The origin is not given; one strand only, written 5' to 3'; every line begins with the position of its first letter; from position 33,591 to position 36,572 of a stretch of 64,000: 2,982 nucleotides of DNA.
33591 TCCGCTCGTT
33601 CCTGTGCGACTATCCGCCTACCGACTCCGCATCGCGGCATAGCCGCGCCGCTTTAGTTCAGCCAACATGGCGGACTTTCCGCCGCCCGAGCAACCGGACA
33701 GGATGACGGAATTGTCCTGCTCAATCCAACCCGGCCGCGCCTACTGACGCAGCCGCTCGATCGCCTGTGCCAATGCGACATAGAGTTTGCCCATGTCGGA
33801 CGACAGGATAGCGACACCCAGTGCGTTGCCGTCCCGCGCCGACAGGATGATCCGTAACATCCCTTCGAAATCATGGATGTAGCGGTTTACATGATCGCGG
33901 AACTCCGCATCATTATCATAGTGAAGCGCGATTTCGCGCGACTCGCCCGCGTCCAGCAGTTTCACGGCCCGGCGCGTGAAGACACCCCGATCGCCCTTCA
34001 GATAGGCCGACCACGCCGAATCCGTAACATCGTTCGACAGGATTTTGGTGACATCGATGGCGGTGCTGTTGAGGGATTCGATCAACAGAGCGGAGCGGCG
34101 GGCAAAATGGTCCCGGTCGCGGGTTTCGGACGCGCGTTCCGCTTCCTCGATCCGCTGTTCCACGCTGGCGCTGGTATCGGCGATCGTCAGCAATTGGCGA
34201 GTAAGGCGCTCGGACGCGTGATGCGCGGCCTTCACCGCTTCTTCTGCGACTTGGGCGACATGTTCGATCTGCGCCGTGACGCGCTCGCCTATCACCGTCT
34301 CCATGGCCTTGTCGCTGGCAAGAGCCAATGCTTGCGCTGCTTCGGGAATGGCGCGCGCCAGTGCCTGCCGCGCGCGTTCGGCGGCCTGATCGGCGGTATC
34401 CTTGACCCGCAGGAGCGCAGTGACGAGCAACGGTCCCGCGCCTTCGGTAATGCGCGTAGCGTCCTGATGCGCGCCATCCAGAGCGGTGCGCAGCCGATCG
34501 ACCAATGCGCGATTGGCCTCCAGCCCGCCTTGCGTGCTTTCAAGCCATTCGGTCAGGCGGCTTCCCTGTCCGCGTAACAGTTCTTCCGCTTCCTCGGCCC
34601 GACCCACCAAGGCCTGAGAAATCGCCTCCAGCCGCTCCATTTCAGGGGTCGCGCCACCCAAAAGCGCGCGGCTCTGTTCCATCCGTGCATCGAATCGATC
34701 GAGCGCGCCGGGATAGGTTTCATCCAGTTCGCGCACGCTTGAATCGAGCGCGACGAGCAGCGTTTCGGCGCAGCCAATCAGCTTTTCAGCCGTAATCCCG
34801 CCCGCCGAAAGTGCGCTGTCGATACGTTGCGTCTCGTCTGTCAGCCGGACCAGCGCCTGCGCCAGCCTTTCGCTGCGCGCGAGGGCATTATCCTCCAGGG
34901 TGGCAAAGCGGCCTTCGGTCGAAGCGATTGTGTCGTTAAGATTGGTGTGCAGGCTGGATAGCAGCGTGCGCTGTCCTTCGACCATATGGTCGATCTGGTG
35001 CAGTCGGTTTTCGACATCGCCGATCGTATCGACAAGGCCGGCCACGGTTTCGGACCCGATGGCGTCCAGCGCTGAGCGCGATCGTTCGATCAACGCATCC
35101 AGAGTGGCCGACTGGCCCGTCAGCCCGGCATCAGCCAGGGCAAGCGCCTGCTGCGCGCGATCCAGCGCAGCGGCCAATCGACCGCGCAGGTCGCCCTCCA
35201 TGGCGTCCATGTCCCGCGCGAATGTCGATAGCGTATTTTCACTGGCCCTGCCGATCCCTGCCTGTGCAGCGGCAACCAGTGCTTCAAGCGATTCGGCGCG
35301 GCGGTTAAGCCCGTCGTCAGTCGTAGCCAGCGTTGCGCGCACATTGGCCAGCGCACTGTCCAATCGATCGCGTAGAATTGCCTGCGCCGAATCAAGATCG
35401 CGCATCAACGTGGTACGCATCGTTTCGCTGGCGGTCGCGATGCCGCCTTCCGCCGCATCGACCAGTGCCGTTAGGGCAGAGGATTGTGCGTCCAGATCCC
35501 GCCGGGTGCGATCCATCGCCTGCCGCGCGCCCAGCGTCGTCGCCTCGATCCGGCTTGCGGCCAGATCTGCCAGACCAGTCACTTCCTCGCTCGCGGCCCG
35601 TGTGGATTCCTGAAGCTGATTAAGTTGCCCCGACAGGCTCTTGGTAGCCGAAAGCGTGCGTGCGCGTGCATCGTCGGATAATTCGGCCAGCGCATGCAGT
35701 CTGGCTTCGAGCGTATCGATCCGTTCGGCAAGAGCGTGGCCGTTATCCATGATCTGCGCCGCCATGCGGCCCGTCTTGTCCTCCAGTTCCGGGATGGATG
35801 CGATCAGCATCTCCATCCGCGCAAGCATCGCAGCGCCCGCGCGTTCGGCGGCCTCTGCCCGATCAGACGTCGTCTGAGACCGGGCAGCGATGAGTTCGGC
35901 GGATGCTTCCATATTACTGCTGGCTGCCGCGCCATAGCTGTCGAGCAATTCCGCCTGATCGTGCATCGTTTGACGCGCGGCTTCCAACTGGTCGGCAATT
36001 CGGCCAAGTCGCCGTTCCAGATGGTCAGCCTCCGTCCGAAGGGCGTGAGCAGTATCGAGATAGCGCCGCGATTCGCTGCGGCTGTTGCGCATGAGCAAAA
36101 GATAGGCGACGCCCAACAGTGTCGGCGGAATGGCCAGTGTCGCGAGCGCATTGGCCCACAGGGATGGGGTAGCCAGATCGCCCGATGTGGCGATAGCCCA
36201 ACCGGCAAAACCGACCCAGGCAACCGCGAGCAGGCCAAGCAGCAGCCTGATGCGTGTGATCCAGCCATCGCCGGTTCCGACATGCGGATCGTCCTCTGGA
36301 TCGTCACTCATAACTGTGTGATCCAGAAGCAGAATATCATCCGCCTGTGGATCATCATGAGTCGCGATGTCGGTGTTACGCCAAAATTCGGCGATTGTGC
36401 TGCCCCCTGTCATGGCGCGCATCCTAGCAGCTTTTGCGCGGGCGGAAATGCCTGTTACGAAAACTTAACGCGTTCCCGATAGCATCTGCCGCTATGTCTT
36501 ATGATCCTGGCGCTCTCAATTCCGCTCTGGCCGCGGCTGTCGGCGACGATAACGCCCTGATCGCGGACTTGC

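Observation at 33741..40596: Divergent five-gene cluster pairing a TipN-architecture membrane coiled-coil protein with three proteins whose key catalytic or phospho-acceptor residues are all missing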

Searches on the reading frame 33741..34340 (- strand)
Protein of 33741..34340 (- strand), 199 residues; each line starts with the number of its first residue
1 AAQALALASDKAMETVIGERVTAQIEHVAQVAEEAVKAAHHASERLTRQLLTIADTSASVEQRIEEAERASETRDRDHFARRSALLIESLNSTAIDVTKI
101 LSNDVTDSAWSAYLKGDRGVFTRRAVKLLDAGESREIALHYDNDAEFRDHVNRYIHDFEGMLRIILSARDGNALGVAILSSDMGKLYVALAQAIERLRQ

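Call 20: search_protein_families(library=pfam, proteins=[window:33741-34340:-], max_evalue=10)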
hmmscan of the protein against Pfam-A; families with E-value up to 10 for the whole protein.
window:33741-34340:- (199 aa): 0 families

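Call 76: search_dna_similar(query=window:33744-34301:-, collection=plasmids, mode=protein, max_evalue=0.001, max_rows=25, rows=spread)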
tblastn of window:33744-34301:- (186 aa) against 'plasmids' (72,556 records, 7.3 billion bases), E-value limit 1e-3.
Records with a match: 6; places in all: 6; records where one place covers at least 80% of the query: 1.
Best place of each record, by identity: 60-80% 1; <60% 5.
By first word of the organism name: Sinorhizobium 4; Sphingomonas 1; Shinella 1.
By predicted mobility (MOB-suite, as given by PLSDB): non-mobilizable 6.
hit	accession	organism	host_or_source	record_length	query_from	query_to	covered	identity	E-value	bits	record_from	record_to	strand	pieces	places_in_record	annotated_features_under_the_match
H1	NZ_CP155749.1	Sphingomonas parapaucimobilis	Chinese cabbage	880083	30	185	84%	66.7%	1e-61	213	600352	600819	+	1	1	hypothetical protein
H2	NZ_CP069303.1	Shinella sp. PSBB067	monoisolate,Minnesota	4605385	67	184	63%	36.4%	8e-15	79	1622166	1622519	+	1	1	none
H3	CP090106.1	Sinorhizobium meliloti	Medicago,Cell culture,Plant nodule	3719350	73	184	60%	37.5%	5e-15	79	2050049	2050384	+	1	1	kinesin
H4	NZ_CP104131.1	Sinorhizobium sp. K101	Phaseolus vulgaris,cell ...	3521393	73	184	60%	37.5%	6e-15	79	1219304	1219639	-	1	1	none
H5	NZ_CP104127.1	Sinorhizobium sp. M103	Phaseolus vulgaris,cell ...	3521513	73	184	60%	37.5%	6e-15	79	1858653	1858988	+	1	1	none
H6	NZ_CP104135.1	Sinorhizobium sp. C101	Phaseolus vulgaris,cell ...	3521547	73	184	60%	37.5%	6e-15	79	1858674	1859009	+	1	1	none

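Call 77: get_annotated_region(hit=H3, flank=9000)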
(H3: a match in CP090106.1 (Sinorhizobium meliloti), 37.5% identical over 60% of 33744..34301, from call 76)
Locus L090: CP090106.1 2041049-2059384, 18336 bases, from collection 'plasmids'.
description: Sinorhizobium meliloti strain Ak57 plasmid pSymB, complete sequence
organism: Sinorhizobium meliloti (NCBI taxid 382)
taxonomy: Bacteria; Pseudomonadota; Alphaproteobacteria; Hyphomicrobiales; Rhizobiaceae; Sinorhizobium; Sinorhizobium meliloti
host: -; source: Medicago,Cell culture,Plant nodule; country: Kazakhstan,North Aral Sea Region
typing (MOB-suite, as given by PLSDB): non-mobilizable
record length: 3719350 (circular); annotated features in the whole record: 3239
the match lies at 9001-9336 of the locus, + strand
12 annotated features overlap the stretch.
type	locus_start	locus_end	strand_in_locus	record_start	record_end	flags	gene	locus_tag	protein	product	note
CDS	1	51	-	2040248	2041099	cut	folP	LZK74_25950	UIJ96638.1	dihydropteroate synthase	-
CDS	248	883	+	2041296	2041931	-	-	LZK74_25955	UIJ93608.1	DUF922 domain-containing Zn-dependent protease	-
CDS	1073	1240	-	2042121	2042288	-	-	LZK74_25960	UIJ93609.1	hypothetical protein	-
CDS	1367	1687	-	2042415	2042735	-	-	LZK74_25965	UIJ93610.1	(2Fe-2S)-binding protein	-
CDS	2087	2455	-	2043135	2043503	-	-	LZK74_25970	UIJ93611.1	Hpt domain-containing protein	-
CDS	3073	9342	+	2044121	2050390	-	-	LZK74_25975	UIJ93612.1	kinesin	-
CDS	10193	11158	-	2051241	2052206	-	-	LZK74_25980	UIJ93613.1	IS110 family transposase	-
CDS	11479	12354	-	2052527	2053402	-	-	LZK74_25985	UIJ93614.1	cytochrome c1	-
CDS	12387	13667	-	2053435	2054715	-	-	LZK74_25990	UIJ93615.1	cytochrome b N-terminal domain-containing protein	-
CDS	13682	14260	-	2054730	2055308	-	petA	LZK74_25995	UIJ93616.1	ubiquinol-cytochrome c reductase iron-sulfur subunit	-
CDS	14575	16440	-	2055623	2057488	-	-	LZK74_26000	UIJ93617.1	ABC transporter ATP-binding protein/permease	-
CDS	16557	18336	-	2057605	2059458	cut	-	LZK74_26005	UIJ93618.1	ABC transporter ATP-binding protein/permease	-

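Call 78: get_annotated_region(hit=H1, flank=9000)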
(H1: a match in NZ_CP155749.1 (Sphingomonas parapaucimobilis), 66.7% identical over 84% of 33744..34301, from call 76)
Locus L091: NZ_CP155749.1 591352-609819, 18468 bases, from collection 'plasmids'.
description: Sphingomonas parapaucimobilis strain YK209 plasmid unnamed1, complete sequence
organism: Sphingomonas parapaucimobilis (NCBI taxid 28213)
taxonomy: Bacteria; Pseudomonadota; Alphaproteobacteria; Sphingomonadales; Sphingomonadaceae; Sphingomonas; Sphingomonas parapaucimobilis
host: -; source: Chinese cabbage; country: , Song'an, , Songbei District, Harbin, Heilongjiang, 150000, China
typing (MOB-suite, as given by PLSDB): non-mobilizable
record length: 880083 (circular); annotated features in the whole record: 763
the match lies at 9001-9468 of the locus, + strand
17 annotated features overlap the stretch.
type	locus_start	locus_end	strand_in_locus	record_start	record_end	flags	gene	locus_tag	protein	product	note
CDS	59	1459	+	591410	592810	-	gltX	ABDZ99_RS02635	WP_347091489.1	glutamate--tRNA ligase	GO:0006424 - glutamyl-tRNA aminoacylation [Evidence IEA]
CDS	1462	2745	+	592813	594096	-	-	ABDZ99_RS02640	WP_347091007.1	citrate synthase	-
CDS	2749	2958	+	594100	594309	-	-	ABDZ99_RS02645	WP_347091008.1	hypothetical protein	-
CDS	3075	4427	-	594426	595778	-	-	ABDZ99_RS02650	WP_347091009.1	HAMP domain-containing sensor histidine kinase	GO:0007165 - signal transduction [Evidence IEA]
CDS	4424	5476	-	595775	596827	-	-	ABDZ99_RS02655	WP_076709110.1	hypothetical protein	-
CDS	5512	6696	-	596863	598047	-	-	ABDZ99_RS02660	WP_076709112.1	hypothetical protein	-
CDS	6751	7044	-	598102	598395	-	-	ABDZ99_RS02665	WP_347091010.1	Hpt domain-containing protein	-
CDS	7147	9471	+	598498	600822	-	-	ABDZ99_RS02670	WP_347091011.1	hypothetical protein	-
CDS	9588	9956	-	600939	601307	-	-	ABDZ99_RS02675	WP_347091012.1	VOC family protein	-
CDS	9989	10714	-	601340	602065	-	-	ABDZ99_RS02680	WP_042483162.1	YafY family protein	-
CDS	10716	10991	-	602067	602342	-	-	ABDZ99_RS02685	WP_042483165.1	DUF1467 family protein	-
CDS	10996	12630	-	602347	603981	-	-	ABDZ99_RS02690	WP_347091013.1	ribonuclease J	-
CDS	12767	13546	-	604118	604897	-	-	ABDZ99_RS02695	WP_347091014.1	type III pantothenate kinase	-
CDS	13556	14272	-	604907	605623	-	-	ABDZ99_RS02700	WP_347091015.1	biotin--[acetyl-CoA-carboxylase] ligase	GO:0036211 - protein modification process [Evidence IEA]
CDS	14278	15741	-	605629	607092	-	nuoN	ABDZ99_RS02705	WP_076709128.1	NADH-quinone oxidoreductase subunit NuoN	GO:0042773 - ATP synthesis coupled electron transport [Evidence IEA]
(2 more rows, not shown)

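Call 83: get_annotated_region(hit=H2, flank=9500)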
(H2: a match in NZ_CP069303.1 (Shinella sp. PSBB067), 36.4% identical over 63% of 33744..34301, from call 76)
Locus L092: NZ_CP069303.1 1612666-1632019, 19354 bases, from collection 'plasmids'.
description: Shinella sp. PSBB067 plasmid unnamed1, complete sequence
organism: Shinella sp. PSBB067 (NCBI taxid 2715959)
taxonomy: Bacteria; Pseudomonadota; Alphaproteobacteria; Hyphomicrobiales; Rhizobiaceae; Shinella; Shinella sp. PSBB067
host: -; source: monoisolate,Minnesota; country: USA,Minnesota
typing (MOB-suite, as given by PLSDB): non-mobilizable; mating-pair formation MPF_T
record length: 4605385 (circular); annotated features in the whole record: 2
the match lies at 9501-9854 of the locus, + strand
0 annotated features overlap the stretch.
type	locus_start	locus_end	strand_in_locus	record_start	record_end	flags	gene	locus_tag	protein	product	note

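Call 86: search_protein_families(library=pfam, proteins=[L092:3231-3599:-, L090:2087-2455:-, L091:6751-7044:-, L090:3073-9342:+], max_evalue=0.01)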
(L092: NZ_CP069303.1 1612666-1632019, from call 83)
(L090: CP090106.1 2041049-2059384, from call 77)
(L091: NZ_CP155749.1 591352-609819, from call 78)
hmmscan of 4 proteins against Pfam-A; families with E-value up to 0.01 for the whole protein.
L092:3231-3599:- (122 aa): 1 family
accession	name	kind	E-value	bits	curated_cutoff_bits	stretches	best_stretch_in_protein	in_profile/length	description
PF01627.28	Hpt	-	1.2e-08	35.5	24.6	1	43-95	1-57/84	Hpt domain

L090:2087-2455:- (122 aa): 1 family
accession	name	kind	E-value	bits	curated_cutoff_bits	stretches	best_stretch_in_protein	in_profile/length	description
PF01627.28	Hpt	-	3.9e-09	37.1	24.6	1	43-102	1-64/84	Hpt domain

L091:6751-7044:- (97 aa): 1 family
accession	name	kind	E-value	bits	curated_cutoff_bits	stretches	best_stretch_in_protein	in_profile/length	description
PF01627.28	Hpt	-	0.0092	16.6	24.6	0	22-96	13-80/84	Hpt domain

L090:3073-9342:+ (2089 aa): 3 families
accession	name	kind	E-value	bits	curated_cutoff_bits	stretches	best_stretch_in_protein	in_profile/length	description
PF01442.23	Apolipoprotein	-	7.6e-77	257.8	90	12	721-896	6-181/190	Apolipoprotein A1/A4/E domain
PF04513.17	Baculo_PEP_C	-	1.2e-17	64.7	38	0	1126-1190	32-96/140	Baculovirus polyhedron envelope protein, PEP, C terminus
PF07464.16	ApoLp-III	-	7.6e-08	33.1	36.3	0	1494-1617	17-138/146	Apolipophorin-III precursor (apoLp-III)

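Call 104: find_related_loci(query=A11, collection=metagenome_contigs, flank=10000)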
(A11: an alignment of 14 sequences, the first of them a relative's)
Query A11 (135 aa) in metagenome_contigs; peptide patterns used: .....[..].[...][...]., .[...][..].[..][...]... (x = any residue, [..] = any of these).
600 stretches matched a pattern (row limit reached: there are more); 556 encode a relative of the query (tblastn E <= 1e-3); the best 80 are kept; 80 distinct loci.
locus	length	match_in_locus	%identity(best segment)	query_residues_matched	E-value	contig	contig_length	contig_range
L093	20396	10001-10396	96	4-135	7e-85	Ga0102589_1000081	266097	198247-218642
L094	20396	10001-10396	96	4-135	7e-85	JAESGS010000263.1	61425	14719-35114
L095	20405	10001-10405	94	1-135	2e-84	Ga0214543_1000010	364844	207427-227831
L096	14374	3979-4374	90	2-135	8e-77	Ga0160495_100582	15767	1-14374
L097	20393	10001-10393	89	4-135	1e-76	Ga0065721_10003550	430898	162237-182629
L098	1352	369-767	89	1-135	1e-80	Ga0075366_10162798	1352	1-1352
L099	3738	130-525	88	4-135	2e-75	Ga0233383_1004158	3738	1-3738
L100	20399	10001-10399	87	1-135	4e-75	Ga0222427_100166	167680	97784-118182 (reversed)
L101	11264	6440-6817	89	10-135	5e-75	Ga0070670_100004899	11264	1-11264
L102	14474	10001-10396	86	4-135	5e-75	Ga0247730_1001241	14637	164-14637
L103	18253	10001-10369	91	13-135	1e-74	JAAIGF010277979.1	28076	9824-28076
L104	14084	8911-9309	85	1-135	4e-74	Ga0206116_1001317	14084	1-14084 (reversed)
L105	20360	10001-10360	92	16-135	6e-74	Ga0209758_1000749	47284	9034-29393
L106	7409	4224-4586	92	15-135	7e-74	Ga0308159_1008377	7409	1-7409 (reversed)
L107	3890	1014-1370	94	16-134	7e-74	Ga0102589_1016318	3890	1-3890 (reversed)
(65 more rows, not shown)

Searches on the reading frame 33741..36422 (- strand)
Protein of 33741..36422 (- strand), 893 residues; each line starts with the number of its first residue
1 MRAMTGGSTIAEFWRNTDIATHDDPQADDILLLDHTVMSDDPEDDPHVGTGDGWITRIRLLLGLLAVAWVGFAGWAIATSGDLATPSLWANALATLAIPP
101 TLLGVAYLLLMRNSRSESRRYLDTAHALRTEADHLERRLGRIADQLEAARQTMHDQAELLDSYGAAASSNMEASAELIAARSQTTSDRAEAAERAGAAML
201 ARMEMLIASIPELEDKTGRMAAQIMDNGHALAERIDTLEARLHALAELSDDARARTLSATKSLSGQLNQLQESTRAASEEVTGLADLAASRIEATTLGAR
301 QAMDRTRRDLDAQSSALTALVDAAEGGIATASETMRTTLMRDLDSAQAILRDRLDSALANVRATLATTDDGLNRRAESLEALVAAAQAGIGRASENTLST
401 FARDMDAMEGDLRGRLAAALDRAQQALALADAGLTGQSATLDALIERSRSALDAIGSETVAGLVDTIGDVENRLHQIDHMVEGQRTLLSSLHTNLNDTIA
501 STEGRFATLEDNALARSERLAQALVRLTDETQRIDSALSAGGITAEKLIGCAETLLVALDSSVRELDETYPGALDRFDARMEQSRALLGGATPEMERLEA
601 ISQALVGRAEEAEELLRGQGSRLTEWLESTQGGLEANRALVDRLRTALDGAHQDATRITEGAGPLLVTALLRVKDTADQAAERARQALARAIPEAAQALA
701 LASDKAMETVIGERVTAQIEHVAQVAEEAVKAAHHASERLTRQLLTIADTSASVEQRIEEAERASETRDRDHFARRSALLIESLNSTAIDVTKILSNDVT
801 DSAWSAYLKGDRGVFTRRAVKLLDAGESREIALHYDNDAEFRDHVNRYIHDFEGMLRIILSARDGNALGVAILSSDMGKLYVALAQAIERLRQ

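Call 3: search_protein_families(library=pfam, proteins=[window:33741-36422:-], max_evalue=0.1)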
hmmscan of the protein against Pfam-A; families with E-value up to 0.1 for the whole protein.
window:33741-36422:- (893 aa): 2 families
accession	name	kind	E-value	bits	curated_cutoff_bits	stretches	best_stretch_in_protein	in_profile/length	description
PF07889.17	DUF1664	-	0.0008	19.9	34.6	0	415-492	45-121/124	Protein of unknown function (DUF1664)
PF01442.23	Apolipoprotein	-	0.0047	17.1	90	2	316-427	74-185/190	Apolipoprotein A1/A4/E domain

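Call 4: search_protein_families(library=ncbifam, proteins=[window:33741-36422:-], max_evalue=0.1)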
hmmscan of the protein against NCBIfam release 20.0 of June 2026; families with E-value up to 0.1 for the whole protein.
window:33741-36422:- (893 aa): 0 families

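Call 113: search_protein_families(library=padloc, proteins=[window:33741-36422:-], max_evalue=0.001)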
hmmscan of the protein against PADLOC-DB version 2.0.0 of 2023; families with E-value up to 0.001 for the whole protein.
window:33741-36422:- (893 aa): 2 families
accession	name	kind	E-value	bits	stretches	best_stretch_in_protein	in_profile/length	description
PDLC00601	ZorA1|ZorA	-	3.1e-05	20.8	0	266-763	234-609/699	MotA/ExbB/TolQ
PDLC00581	JetC3|JetC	-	5e-05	19.3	1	359-798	750-1183/1473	DUF3584 domain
